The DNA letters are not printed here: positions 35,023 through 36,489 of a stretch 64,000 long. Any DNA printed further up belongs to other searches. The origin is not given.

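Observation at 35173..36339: Stand-alone secreted SH3b plus EndoU-like ribonuclease domain protein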

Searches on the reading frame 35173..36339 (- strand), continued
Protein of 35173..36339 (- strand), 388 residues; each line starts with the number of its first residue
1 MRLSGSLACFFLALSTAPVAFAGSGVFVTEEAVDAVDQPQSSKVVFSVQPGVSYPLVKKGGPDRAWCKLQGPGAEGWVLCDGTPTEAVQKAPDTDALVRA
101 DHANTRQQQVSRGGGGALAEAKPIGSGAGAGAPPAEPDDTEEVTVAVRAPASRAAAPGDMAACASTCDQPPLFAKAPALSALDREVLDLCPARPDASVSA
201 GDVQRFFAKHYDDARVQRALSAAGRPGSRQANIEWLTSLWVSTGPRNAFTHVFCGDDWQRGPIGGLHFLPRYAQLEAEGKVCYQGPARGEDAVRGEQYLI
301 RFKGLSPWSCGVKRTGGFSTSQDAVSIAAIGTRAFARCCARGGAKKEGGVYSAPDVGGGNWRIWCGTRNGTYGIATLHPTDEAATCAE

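Call 59: fold_search(model_id=the predicted structure, library=pdb)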
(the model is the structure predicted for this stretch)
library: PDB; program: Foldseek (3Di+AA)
matches with E <= 10: 768; with E <= 0.001: 3
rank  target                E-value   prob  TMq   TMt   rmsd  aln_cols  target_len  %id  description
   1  2c1w_C                4.3e-06  1.00  0.39  0.53   4.8       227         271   16  The structure of XendoU: a splicing independent snoRNA processing endoribonuclease (released 2006-07-20)
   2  2c1w_A                8.6e-06  1.00  0.37  0.50   5.4       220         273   17  The structure of XendoU: a splicing independent snoRNA processing endoribonuclease (released 2006-07-20)
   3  5yvd_A                4.7e-05  1.00  0.26  0.29   9.0       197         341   14  Structural and biochemical characterization of endoribonuclease Nsp15 encoded by Middle East Respiratory Syndrome Coro (released 2018-08-22)
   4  2rhb_A                1.1e-03  1.00  0.24  0.27   8.1       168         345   13  Crystal structure of Nsp15-H234A mutant- Hexamer in asymmetric unit (released 2007-11-27)
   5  2h85                  1.4e-03  1.00  0.25  0.27   7.9       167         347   12  Crystal Structure of Nsp 15 from SARS (released 2006-08-15)
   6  4rs4_B                1.9e-02  0.98  0.23  0.26   4.5       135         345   16  Crystal structure and mutational analysis of the endoribonuclease from human coronavirus 229E (released 2015-11-11)
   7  9a7d_A                2.6e-02  1.00  0.14  0.10  11.4        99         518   21  Integrative model of YRVJ-YACD by crosslinking MS and deep learning (released 2024-09-18)
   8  2kt8_MODEL_1_A        3.9e-02  1.00  0.12  0.54   2.6        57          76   23  Solution NMR structure of the CPE1231(468-535) protein from Clostridium perfringens, Northeast Structural Geno (released 2010-02-02)
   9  3egu                  6.2e-02  0.98  0.10  0.55   5.6        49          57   22  Crystal structure of the N114A mutant of ABL-SH3 domain (released 2009-09-15)
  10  4j9d_E                6.2e-02  0.96  0.09  0.51   6.7        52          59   21  Crystal structure of the N114A mutant of the Abl-SH3 domain complexed with the high affinity peptide P0 (released 2014-01-29)
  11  4j9h_A                6.2e-02  0.96  0.09  0.51   6.7        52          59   21  Crystal structure of the ABL-SH3 domain complexed with the designed high-affinity peptide ligand P7 at pH 8 (released 2014-01-29)
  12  4j9e_E                9.4e-02  0.96  0.09  0.52   5.7        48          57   23  Crystal structure of the N114A mutant of the Abl-SH3 domain complexed with the high affinity peptide P17 (released 2014-01-29)
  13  4j9g_A                9.4e-02  0.95  0.09  0.51   6.3        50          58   22  Crystal structure of the ABL-SH3 domain complexed with the designed high-affinity peptide ligand P7 at pH7 (released 2014-01-29)
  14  3eg2                  9.4e-02  0.92  0.09  0.47   6.6        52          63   21  Crystal structure of the N114Q mutant of ABL-SH3 domain (released 2009-09-15)
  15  1ju5_C                1.0e-01  0.97  0.10  0.53   5.7        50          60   22  Ternary complex of an Crk SH2 domain, Crk-derived phophopeptide, and Abl SH3 domain by NMR spectroscopy (released 2002-11-06)
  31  2krs_MODEL_1_A        1.8e-01  0.97  0.12  0.56   4.8        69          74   16  Solution NMR structure of SH3 domain from CPF_0587 (fragment 415-479) from Clostridium perfringens. Northeast  (released 2010-01-26)
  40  2kyb_MODEL_1_A        2.4e-01  0.94  0.13  0.62   2.8        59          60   24  Solution structure of CpR82G from Clostridium perfringens. North East Structural Genomics Consortium Target Cp (released 2010-06-09)
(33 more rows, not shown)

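Call 61: find_encoding_contigs(protein=P0244, flank=5000, max_places=3)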
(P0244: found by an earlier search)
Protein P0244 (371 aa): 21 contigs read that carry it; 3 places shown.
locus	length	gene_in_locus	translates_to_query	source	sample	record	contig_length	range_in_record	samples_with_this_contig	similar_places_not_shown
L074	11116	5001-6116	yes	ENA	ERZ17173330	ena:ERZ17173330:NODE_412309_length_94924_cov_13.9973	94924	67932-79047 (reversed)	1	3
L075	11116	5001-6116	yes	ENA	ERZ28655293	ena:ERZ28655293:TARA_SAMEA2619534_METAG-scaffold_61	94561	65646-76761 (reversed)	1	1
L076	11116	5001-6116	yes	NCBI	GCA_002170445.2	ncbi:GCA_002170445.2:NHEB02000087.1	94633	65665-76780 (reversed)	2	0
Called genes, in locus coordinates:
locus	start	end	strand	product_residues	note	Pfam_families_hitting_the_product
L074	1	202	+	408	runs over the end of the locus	PF00155:Aminotran_1_2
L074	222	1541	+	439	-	PF03447:NAD_binding_3, PF00742:Homoserine_dh, PF01842:ACT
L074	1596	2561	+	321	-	PF03320:FBPase_glpX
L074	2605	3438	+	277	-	PF05853:BKACE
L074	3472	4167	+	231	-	PF01144:CoA_trans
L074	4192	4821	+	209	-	PF01144:CoA_trans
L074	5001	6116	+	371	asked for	PF14436:EndoU_bacteria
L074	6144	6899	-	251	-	PF00106:adh_short, PF08659:KR (weak), PF13561:adh_short_C2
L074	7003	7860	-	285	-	PF00106:adh_short, PF08659:KR, PF13561:adh_short_C2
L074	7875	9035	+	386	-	PF01321:Creatinase_N, PF00557:Peptidase_M24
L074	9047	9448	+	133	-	-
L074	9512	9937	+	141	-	PF06172:Cupin_5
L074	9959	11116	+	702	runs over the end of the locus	PF01936:NYN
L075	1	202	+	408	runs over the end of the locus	PF00155:Aminotran_1_2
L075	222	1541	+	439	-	PF03447:NAD_binding_3, PF00742:Homoserine_dh, PF01842:ACT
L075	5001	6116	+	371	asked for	PF14436:EndoU_bacteria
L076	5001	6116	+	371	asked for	PF14436:EndoU_bacteria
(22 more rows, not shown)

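Call 62: find_encoding_contigs(protein=P0265, flank=5000, max_places=2)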
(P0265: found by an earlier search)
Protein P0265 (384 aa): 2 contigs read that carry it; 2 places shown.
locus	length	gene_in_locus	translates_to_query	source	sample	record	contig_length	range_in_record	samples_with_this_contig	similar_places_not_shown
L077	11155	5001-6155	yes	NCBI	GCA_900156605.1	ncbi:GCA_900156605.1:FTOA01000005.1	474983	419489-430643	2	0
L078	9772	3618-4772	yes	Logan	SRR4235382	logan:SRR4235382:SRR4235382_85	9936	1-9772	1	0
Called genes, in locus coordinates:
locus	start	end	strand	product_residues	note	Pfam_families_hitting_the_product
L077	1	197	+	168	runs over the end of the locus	PF01467:CTP_transf_like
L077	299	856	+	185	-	PF00160:Pro_isomerase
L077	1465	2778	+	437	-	PF00587:tRNA-synt_2b, PF03129:HGTP_anticodon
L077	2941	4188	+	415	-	PF12704:MacB_PCD, PF02687:FtsX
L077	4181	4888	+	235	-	PF00005:ABC_tran, PF13304:AAA_21 (faint)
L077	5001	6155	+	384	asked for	PF14436:EndoU_bacteria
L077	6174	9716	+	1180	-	PF02811:PHP, PF07733:DNA_pol3_alpha, PF17657:DNA_pol3_finger, PF14579:HHH_6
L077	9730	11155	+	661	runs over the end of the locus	PF00672:HAMP (weak), PF00015:MCPsignal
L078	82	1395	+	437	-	PF00587:tRNA-synt_2b, PF03129:HGTP_anticodon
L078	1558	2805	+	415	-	PF12704:MacB_PCD, PF02687:FtsX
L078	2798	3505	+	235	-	PF00005:ABC_tran, PF13304:AAA_21 (faint)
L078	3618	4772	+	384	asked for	PF14436:EndoU_bacteria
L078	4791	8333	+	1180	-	PF02811:PHP, PF07733:DNA_pol3_alpha, PF17657:DNA_pol3_finger, PF14579:HHH_6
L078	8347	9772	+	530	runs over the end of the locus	?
